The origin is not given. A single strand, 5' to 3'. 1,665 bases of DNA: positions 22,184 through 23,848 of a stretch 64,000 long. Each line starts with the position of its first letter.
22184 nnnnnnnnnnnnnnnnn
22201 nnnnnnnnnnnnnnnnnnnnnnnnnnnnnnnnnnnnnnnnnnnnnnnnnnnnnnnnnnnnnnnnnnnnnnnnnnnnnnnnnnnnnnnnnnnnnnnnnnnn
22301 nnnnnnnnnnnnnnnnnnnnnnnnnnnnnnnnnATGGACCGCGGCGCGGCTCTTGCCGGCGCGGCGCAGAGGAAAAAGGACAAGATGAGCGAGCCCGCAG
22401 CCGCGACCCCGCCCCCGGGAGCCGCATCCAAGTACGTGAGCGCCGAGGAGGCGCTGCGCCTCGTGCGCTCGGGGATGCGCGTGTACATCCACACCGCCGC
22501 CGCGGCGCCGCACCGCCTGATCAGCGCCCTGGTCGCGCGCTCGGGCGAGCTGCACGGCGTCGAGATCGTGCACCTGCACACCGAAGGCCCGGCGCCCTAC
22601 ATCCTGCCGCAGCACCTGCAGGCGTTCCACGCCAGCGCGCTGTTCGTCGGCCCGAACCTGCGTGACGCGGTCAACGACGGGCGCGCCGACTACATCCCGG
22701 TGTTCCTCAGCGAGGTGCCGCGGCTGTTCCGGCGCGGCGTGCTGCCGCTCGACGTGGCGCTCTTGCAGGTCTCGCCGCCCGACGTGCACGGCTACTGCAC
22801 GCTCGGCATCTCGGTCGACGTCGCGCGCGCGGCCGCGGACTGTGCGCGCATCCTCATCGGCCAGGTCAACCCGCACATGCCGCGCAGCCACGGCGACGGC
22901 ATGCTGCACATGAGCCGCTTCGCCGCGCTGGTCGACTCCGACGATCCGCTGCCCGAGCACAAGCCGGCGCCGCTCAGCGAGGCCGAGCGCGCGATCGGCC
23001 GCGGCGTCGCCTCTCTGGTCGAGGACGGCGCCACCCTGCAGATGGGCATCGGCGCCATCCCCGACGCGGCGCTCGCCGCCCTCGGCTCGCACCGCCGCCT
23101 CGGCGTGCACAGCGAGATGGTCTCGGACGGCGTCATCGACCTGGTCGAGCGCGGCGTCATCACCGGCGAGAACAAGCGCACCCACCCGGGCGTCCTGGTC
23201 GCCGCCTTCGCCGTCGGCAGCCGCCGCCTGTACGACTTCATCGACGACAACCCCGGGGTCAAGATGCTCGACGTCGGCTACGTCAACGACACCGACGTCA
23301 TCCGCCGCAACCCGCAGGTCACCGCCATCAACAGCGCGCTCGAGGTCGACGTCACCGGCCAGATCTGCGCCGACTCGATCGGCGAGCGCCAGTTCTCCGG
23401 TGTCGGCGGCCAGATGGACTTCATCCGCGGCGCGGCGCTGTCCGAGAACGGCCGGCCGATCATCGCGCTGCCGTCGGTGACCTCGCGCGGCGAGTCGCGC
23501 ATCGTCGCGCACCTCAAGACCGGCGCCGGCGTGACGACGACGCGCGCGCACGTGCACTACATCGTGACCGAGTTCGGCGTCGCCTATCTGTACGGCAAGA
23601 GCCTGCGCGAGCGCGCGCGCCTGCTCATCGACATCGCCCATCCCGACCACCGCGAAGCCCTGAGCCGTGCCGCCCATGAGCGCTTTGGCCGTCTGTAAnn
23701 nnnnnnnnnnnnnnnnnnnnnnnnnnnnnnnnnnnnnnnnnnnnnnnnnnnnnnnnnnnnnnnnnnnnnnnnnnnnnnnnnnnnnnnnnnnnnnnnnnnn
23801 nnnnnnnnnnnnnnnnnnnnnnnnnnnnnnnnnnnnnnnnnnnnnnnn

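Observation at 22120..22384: Helically phased array of seven TGAAAC direct repeats upstream of a CoA-transferase gene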

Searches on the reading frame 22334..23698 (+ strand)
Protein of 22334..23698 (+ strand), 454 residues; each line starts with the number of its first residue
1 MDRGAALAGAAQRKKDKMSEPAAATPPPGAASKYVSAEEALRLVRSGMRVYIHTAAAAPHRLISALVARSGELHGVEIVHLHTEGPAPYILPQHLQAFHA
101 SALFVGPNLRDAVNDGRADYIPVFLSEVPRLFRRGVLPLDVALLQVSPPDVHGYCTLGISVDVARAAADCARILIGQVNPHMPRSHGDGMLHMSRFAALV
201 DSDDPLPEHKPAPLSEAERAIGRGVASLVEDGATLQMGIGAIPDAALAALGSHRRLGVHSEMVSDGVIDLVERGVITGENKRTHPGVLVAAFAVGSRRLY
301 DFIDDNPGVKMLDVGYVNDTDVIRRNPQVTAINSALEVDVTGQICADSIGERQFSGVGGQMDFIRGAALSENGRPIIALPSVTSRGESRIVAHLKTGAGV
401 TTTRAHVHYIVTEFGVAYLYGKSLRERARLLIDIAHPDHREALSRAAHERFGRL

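Call 9: search_protein_families(library=pfam, proteins=[window:22385-23698:+])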
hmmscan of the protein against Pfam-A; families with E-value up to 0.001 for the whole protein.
window:22385-23698:+ (437 aa): 2 families
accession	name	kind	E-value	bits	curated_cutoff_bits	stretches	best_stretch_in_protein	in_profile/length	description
PF13336.12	AcetylCoA_hyd_C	-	6.7e-65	218.2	23.7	1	278-430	1-154/154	Acetyl-CoA hydrolase/transferase C-terminal domain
PF02550.21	AcetylCoA_hydro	-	7.7e-24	85.2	24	1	16-183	8-186/198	Acetyl-CoA hydrolase/transferase N-terminal domain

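Call 10: find_related_loci(query=window:22385-23698:+, collection=genome_contigs, flank=6000)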
Query window:22385-23698:+ (437 aa) in genome_contigs; peptide patterns used: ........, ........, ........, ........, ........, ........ (x = any residue, [..] = any of these).
600 stretches matched a pattern (row limit reached: there are more); 575 encode a relative of the query (tblastn E <= 1e-3); the best 80 are kept; 80 distinct loci.
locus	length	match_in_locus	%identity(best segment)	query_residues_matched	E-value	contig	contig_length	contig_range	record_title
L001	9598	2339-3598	69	17-437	0e+0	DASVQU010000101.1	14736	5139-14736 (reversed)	MAG TPA_asm: Pyrinomonadaceae bacterium isolate SMAG_U3216 k141_500763, whole genome shotgun sequence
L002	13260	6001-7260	71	16-435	0e+0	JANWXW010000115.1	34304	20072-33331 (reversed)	MAG: Myxococcota bacterium isolate SKYG55 k141_489132, whole genome shotgun sequence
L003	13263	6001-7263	69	15-435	0e+0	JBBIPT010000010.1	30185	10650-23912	MAG: Anaeromyxobacter sp. isolate RSF170216_bin_309 NODE_704_length_30185_cov_2.97761, whole genome shotgun sequence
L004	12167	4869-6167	68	9-435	0e+0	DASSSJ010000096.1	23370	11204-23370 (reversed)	MAG TPA_asm: Anaeromyxobacter sp. isolate SMAG_U512 k141_763546, whole genome shotgun sequence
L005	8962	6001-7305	66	1-435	0e+0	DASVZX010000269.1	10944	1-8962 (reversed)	MAG TPA_asm: Anaeromyxobacter sp. isolate SMAG_U2639 k141_573920, whole genome shotgun sequence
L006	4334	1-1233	69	27-437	0e+0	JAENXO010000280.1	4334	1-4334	MAG: Gemmatimonadetes bacterium isolate 14_8_m_bin36 k141_132871_length_4334_cov_74.8664, whole genome shotgun sequence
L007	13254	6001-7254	67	19-436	0e+0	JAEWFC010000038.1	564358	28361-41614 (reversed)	MAG: Acidobacteria bacterium isolate OH_PBlB_17 k127_1121760, whole genome shotgun sequence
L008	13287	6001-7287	68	7-437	0e+0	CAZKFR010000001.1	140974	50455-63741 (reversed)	MAG TPA_asm: uncultured Rhodothermaceae bacterium isolate SRP162660_co1_314 genome assembly, contig: NODE_5_length_14097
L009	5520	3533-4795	66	15-435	0e+0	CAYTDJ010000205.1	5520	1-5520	MAG TPA_asm: uncultured Chloracidobacterium sp. isolate SRP173033_co2_79 genome assembly, contig: NODE_10848_length_5520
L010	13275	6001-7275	66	13-437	0e+0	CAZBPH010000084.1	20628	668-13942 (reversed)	MAG TPA_asm: uncultured Heliobacteriaceae bacterium isolate binchicken_co245_98 genome assembly, contig: NODE_2578_lengt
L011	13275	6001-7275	66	10-434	0e+0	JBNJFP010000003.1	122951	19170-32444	MAG: Bacteroidota bacterium isolate Y22_60dBSe2.bin.62 NODE_93_length_122951_cov_47.999593, whole genome shotgun sequenc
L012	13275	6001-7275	65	13-437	0e+0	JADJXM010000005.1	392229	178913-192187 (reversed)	MAG: Acidobacteria bacterium isolate Kalu_18-Q3-R12-55_MAXAC.123 tig00002634-10-3925280, whole genome shotgun sequence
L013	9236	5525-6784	66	15-434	0e+0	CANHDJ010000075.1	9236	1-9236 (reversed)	MAG: Ignavibacteria bacterium isolate RE-18aug17-109 genome assembly, contig: RE-18aug17-C12420, whole genome shotgun se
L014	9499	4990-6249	67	15-434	0e+0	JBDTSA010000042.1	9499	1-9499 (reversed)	MAG: Acidobacteriota bacterium isolate cluster3_bin.26 NODE_33727_length_9499_cov_3.891465, whole genome shotgun sequenc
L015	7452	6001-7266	65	16-437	0e+0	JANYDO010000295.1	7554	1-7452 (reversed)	MAG: Candidatus Kapaibacterium sp. isolate 336R_metabinner_7 336R_k141_2414132, whole genome shotgun sequence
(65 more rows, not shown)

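Call 13: find_encoding_contigs(protein=window:22385-23698:+, flank=6000, max_places=10)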
Protein window:22385-23698:+ (437 aa): no gene with exactly this product is on record in the collection.

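Call 15: find_encoding_contigs(protein=window:22334-23698:+, flank=6000, max_places=10)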
Protein window:22334-23698:+ (454 aa): no gene with exactly this product is on record in the collection.

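Call 18: find_homologous_proteins(query=window:22385-23698:+, max_evalue=1e-100)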
Query window:22385-23698:+ (437 aa): 7973 proteins with E <= 1e-100 among 8000 candidates; the best 120 are listed.
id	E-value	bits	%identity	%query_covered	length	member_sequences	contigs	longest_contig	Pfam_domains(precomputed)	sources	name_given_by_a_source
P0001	2.6e-284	960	100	100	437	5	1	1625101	PF13336.13,PF02550.22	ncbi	ncbi:MAG: acetyl-CoA hydrolase/transferase C-terminal domain-containing protein [Polyangia bacterium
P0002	2.6e-241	819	88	98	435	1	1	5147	PF13336.13,PF02550.22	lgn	-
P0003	3.8e-241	818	85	100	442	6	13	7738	PF13336.13,PF02550.22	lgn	-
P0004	6.4e-238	808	86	97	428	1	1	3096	PF13336.13,PF02550.22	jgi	jgi:4-hydroxybutyrate CoA-transferase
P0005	1.2e-232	790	84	97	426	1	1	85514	PF13336.13,PF02550.22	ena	-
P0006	1.3e-217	741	79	97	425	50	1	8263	PF13336.13,PF02550.22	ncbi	-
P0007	3.2e-217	739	82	93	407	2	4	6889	PF13336.13,PF02550.22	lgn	-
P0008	4.0e-217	739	79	95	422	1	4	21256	PF13336.13,PF02550.22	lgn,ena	-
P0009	1.5e-213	727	77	97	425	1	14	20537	PF13336.13,PF02550.22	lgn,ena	-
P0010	2.0e-213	727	76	97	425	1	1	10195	PF13336.13,PF02550.22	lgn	-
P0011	2.8e-213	726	76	97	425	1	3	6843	PF13336.13,PF02550.22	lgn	-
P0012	3.6e-213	726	76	97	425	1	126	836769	PF13336.13,PF02550.22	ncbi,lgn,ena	ncbi:MAG: acetyl-CoA hydrolase/transferase C-terminal domain-containing protein [Polyangia bacterium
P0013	3.8e-213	726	76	97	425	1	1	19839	PF13336.13,PF02550.22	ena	-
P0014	4.7e-213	726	76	97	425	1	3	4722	PF13336.13,PF02550.22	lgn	-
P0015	8.2e-213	725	76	97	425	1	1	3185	PF13336.13,PF02550.22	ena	-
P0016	9.0e-213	725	77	96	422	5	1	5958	PF13336.13,PF02550.22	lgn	-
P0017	1.0e-212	725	76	97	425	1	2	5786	PF13336.13,PF02550.22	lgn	-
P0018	1.1e-212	724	76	97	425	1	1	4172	PF13336.13,PF02550.22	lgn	-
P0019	7.9e-212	722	76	96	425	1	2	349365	PF13336.13,PF02550.22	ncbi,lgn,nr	ncbi:MAG: acetyl-CoA hydrolase/transferase family protein [Myxococcales bacterium]|nr:acetyl-CoA hyd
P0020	1.0e-211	721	76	96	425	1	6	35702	PF13336.13,PF02550.22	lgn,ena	-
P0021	1.1e-211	721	76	96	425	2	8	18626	PF13336.13,PF02550.22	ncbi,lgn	-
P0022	1.8e-211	720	76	96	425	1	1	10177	PF13336.13,PF02550.22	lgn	-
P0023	2.1e-211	720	76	96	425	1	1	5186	PF13336.13,PF02550.22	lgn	-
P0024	2.4e-211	720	75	96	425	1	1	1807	PF13336.13,PF02550.22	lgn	-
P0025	7.9e-208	708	78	93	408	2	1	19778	PF13336.13,PF02550.22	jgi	-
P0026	1.2e-205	701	76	93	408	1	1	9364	PF13336.13,PF02550.22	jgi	jgi:acyl-CoA hydrolase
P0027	1.3e-205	701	77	93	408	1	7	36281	PF13336.13,PF02550.22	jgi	jgi:acyl-CoA hydrolase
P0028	4.6e-199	680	76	92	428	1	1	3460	PF13336.13,PF02550.22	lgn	-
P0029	1.2e-198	678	70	96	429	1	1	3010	PF13336.13,PF02550.22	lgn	-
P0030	7.2e-198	676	73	96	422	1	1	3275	PF13336.13,PF02550.22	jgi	jgi:acyl-CoA hydrolase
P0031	2.1e-197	674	70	97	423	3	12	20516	PF13336.13,PF02550.22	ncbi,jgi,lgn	ncbi:MAG TPA: acetyl-CoA hydrolase/transferase C-terminal domain-containing protein [Blastocatellia 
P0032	4.4e-197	673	71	96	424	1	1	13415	PF13336.13,PF02550.22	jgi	jgi:acyl-CoA hydrolase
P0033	2.2e-196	671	74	96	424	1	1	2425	PF13336.13,PF02550.22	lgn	-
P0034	5.9e-196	669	74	96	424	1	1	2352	PF13336.13,PF02550.22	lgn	-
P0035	2.0e-195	668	70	97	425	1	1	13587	PF13336.13,PF02550.22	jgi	jgi:acyl-CoA hydrolase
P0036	2.0e-195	668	73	96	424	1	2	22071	PF13336.13,PF02550.22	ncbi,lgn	-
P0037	2.7e-195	667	71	97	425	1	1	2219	PF13336.13,PF02550.22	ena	-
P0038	4.0e-195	667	70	97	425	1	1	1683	PF13336.13,PF02550.22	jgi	jgi:acyl-CoA hydrolase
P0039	2.3e-194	664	70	96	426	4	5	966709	PF13336.13,PF02550.22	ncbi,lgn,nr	ncbi:MAG: 4-hydroxybutyrate CoA-transferase [Bacteroidetes bacterium]|nr:4-hydroxybutyrate CoA-trans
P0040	4.9e-194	663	69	97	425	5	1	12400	PF13336.13,PF02550.22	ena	-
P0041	8.1e-194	662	69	96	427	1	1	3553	PF13336.13,PF02550.22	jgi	jgi:4-hydroxybutyrate CoA-transferase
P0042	1.8e-193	661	69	96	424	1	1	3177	PF13336.13,PF02550.22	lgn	-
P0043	1.8e-193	661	68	96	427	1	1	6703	PF13336.13,PF02550.22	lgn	-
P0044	2.1e-193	661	70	97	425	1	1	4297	PF13336.13,PF02550.22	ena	-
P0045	2.8e-193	660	69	96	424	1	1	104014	PF13336.13,PF02550.22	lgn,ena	-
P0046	3.8e-193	660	71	96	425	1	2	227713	PF13336.13,PF02550.22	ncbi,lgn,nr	ncbi:MAG: acetyl-CoA hydrolase/transferase C-terminal domain-containing protein [Myxococcales bacter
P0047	4.4e-193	660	71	97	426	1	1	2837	PF13336.13,PF02550.22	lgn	-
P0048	4.9e-193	660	70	97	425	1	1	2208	PF13336.13,PF02550.22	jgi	jgi:4-hydroxybutyrate CoA-transferase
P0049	5.2e-193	660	69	97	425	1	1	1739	PF13336.13,PF02550.22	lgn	-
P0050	6.0e-193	659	70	96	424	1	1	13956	PF13336.13,PF02550.22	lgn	-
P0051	8.6e-193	659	70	96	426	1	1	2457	PF13336.13,PF02550.22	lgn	-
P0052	1.1e-192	659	71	97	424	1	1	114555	PF13336.13,PF02550.22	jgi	jgi:4-hydroxybutyrate CoA-transferase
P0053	1.1e-192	659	69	97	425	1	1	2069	PF13336.13,PF02550.22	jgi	jgi:4-hydroxybutyrate CoA-transferase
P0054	1.2e-192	658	70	96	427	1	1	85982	PF13336.13,PF02550.22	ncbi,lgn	-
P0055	1.5e-192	658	68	96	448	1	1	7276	PF13336.13,PF02550.22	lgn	-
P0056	1.6e-192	658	69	97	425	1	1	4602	PF13336.13,PF02550.22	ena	-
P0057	2.1e-192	658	70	96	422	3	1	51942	PF13336.13,PF02550.22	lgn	-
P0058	2.3e-192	657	71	96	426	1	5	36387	PF13336.13,PF02550.22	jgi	jgi:4-hydroxybutyrate CoA-transferase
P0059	2.9e-192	657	69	97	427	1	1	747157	PF13336.13,PF02550.22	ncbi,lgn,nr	ncbi:MAG: acetyl-CoA hydrolase/transferase C-terminal domain-containing protein [Balneolaceae bacter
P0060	3.7e-192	657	70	96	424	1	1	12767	PF13336.13,PF02550.22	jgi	jgi:acyl-CoA hydrolase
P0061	3.9e-192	657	71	96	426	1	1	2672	PF13336.13,PF02550.22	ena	-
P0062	4.0e-192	657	71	96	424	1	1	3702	PF13336.13,PF02550.22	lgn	-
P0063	4.4e-192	657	70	96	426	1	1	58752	PF13336.13,PF02550.22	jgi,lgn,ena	-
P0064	5.3e-192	656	68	96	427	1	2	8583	PF13336.13,PF02550.22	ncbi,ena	-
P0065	1.2e-191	655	70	96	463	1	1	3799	PF13336.13,PF02550.22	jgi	jgi:4-hydroxybutyrate CoA-transferase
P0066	1.2e-191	655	69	97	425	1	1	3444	PF13336.13,PF02550.22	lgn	-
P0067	1.2e-191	655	69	96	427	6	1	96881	PF13336.13,PF02550.22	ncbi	-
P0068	1.3e-191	655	71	96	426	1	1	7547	PF13336.13,PF02550.22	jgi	-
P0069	1.5e-191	655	69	97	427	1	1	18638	PF13336.13,PF02550.22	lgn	-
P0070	1.5e-191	655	69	96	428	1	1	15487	PF13336.13,PF02550.22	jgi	jgi:acyl-CoA hydrolase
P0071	1.5e-191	655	69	96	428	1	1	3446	PF13336.13,PF02550.22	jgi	jgi:4-hydroxybutyrate CoA-transferase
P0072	1.6e-191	655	69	96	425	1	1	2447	PF13336.13,PF02550.22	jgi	jgi:acyl-CoA hydrolase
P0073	1.7e-191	655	70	96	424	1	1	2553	PF13336.13,PF02550.22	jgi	jgi:acyl-CoA hydrolase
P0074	1.8e-191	655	70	96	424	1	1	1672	PF13336.13,PF02550.22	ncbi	-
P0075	2.2e-191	654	72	96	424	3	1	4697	PF13336.13,PF02550.22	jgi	jgi:acyl-CoA hydrolase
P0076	2.6e-191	654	69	97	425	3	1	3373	PF13336.13,PF02550.22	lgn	-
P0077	2.8e-191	654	71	96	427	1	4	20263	PF13336.13,PF02550.22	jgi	jgi:4-hydroxybutyrate CoA-transferase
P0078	2.9e-191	654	69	97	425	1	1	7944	PF13336.13,PF02550.22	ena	-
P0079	3.1e-191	654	68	96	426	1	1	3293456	PF13336.13,PF02550.22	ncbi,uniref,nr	ncbi:acetyl-CoA hydrolase/transferase [Chloroherpeton thalassium ATCC 35110]|uniref:Acetyl-CoA hydro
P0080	3.1e-191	654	70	97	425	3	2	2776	PF13336.13,PF02550.22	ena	-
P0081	3.3e-191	654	70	96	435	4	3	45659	PF13336.13,PF02550.22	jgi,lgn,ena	-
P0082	4.2e-191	653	70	96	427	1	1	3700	PF13336.13,PF02550.22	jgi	jgi:acyl-CoA hydrolase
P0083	4.2e-191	653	69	96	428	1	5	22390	PF13336.13,PF02550.22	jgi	jgi:acyl-CoA hydrolase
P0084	5.6e-191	653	70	96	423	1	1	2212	PF13336.13,PF02550.22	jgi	jgi:4-hydroxybutyrate CoA-transferase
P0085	6.0e-191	653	69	96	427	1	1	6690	PF13336.13,PF02550.22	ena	-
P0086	6.3e-191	653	69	96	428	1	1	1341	PF13336.13,PF02550.22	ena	-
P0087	6.4e-191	653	69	97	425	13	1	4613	PF13336.13,PF02550.22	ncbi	ncbi:MAG: acetyl-CoA hydrolase/transferase C-terminal domain-containing protein [Deinococcales bacte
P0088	7.5e-191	652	69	96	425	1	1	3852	PF13336.13,PF02550.22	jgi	jgi:acyl-CoA hydrolase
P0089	7.8e-191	652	77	86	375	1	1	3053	PF13336.13,PF02550.22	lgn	-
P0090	7.8e-191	652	69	97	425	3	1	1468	PF13336.13,PF02550.22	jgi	jgi:4-hydroxybutyrate CoA-transferase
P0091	8.4e-191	652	69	96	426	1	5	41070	PF13336.13,PF02550.22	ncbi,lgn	-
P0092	8.4e-191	652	68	97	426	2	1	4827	PF13336.13,PF02550.22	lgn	-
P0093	1.1e-190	652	69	96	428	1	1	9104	PF13336.13,PF02550.22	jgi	jgi:acyl-CoA hydrolase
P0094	1.1e-190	652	68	96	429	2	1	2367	PF13336.13,PF02550.22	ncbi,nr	ncbi:MAG: acetyl-CoA hydrolase/transferase family protein [Chlorobiales bacterium]|nr:acetyl-CoA hyd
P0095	1.3e-190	652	69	97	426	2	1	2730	PF13336.13,PF02550.22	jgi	-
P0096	1.5e-190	651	69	97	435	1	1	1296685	PF13336.13,PF02550.22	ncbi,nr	ncbi:MAG: 4-hydroxybutyrate CoA-transferase [Rhodothermaceae bacterium]|nr:MAG: 4-hydroxybutyrate Co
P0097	1.6e-190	651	71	96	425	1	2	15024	PF13336.13,PF02550.22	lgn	-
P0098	1.7e-190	651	68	97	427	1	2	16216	PF13336.13,PF02550.22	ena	-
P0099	1.9e-190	651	69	97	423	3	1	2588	PF13336.13,PF02550.22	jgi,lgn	jgi:acyl-CoA hydrolase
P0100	1.9e-190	651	70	97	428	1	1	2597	PF13336.13,PF02550.22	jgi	-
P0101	1.9e-190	651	68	97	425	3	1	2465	PF13336.13,PF02550.22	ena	-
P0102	2.0e-190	651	69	96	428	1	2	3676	PF13336.13,PF02550.22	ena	-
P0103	2.0e-190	651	68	97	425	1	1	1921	PF13336.13,PF02550.22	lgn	-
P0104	2.2e-190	651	77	85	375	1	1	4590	PF13336.13,PF02550.22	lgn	-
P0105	2.3e-190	651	68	96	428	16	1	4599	PF13336.13,PF02550.22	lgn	-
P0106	2.8e-190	651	70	96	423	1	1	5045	PF13336.13,PF02550.22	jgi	jgi:acyl-CoA hydrolase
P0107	2.9e-190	651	69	96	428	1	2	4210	PF13336.13,PF02550.22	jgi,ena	jgi:acyl-CoA hydrolase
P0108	2.9e-190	651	68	96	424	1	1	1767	PF13336.13,PF02550.22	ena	-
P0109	2.9e-190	651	67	96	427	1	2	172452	PF13336.13,PF02550.22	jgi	jgi:4-hydroxybutyrate CoA-transferase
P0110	3.2e-190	650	68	97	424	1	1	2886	PF13336.13,PF02550.22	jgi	jgi:4-hydroxybutyrate CoA-transferase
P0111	3.4e-190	650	67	96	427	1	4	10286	PF13336.13,PF02550.22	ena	-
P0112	3.5e-190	650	67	96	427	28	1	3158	PF13336.13,PF02550.22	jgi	jgi:acyl-CoA hydrolase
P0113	3.5e-190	650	67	96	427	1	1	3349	PF13336.13,PF02550.22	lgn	-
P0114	3.5e-190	650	69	97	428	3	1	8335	PF13336.13,PF02550.22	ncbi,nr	ncbi:MAG TPA: acetyl-CoA hydrolase/transferase C-terminal domain-containing protein [Candidatus Kapa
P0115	3.7e-190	650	70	96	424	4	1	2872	PF13336.13,PF02550.22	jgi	jgi:acyl-CoA hydrolase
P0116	3.8e-190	650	70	96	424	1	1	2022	PF13336.13,PF02550.22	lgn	-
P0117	4.1e-190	650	68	96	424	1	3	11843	PF13336.13,PF02550.22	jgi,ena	-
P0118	4.4e-190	650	68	96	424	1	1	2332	PF13336.13,PF02550.22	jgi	-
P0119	4.6e-190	650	69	97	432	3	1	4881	PF13336.13,PF02550.22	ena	-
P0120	4.9e-190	650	68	96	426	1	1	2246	PF13336.13,PF02550.22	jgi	jgi:4-hydroxybutyrate CoA-transferase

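Call 19: find_encoding_contigs(protein=P0002, flank=6000, max_places=4)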
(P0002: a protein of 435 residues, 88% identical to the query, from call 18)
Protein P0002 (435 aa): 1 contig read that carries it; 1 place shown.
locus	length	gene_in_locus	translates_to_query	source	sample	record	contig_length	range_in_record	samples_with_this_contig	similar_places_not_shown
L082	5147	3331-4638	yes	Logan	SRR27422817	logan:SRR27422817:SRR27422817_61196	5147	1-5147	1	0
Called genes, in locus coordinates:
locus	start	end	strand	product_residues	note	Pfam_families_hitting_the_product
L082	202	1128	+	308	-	PF00106:adh_short, PF01370:Epimerase (faint), PF08659:KR, PF13561:adh_short_C2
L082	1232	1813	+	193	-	PF00440:TetR_N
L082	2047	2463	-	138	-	-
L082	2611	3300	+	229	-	-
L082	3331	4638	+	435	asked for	PF02550:AcetylCoA_hydro, PF13336:AcetylCoA_hyd_C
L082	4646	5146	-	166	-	?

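Call 20: find_encoding_contigs(protein=P0003, flank=6000, max_places=6)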
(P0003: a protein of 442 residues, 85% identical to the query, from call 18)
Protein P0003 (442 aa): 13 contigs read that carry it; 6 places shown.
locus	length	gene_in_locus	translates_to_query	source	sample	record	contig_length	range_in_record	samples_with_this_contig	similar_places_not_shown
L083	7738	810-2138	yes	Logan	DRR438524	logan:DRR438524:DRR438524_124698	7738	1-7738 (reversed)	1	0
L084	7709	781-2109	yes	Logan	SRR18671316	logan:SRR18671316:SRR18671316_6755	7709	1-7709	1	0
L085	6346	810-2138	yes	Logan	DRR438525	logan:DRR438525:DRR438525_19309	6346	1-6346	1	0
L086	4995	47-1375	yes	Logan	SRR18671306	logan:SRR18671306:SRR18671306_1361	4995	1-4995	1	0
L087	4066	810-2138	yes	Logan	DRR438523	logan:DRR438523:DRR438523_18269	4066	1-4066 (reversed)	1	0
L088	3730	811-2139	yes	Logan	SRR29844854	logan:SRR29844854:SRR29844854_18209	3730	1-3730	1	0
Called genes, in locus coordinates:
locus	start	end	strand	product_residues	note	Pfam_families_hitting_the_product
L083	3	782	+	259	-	?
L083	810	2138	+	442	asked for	PF02550:AcetylCoA_hydro, PF13336:AcetylCoA_hyd_C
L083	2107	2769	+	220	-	PF13521:AAA_28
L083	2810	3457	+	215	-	-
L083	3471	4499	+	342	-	PF19300:BPD_transp_1_N, PF00528:BPD_transp_1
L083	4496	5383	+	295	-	PF12911:OppC_N (weak), PF00528:BPD_transp_1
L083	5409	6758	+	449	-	PF00149:Metallophos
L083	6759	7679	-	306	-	PF00882:Zn_dep_PLPC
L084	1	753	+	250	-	?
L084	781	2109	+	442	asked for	PF02550:AcetylCoA_hydro, PF13336:AcetylCoA_hyd_C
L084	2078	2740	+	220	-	PF13521:AAA_28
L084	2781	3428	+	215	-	-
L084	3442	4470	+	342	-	PF19300:BPD_transp_1_N, PF00528:BPD_transp_1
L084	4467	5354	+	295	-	PF12911:OppC_N (weak), PF00528:BPD_transp_1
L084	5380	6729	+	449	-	PF00149:Metallophos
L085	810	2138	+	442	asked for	PF02550:AcetylCoA_hydro, PF13336:AcetylCoA_hyd_C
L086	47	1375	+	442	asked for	PF02550:AcetylCoA_hydro, PF13336:AcetylCoA_hyd_C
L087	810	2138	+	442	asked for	PF02550:AcetylCoA_hydro, PF13336:AcetylCoA_hyd_C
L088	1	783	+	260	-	?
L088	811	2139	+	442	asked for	PF02550:AcetylCoA_hydro, PF13336:AcetylCoA_hyd_C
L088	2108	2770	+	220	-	PF13521:AAA_28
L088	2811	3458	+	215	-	-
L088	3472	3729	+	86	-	?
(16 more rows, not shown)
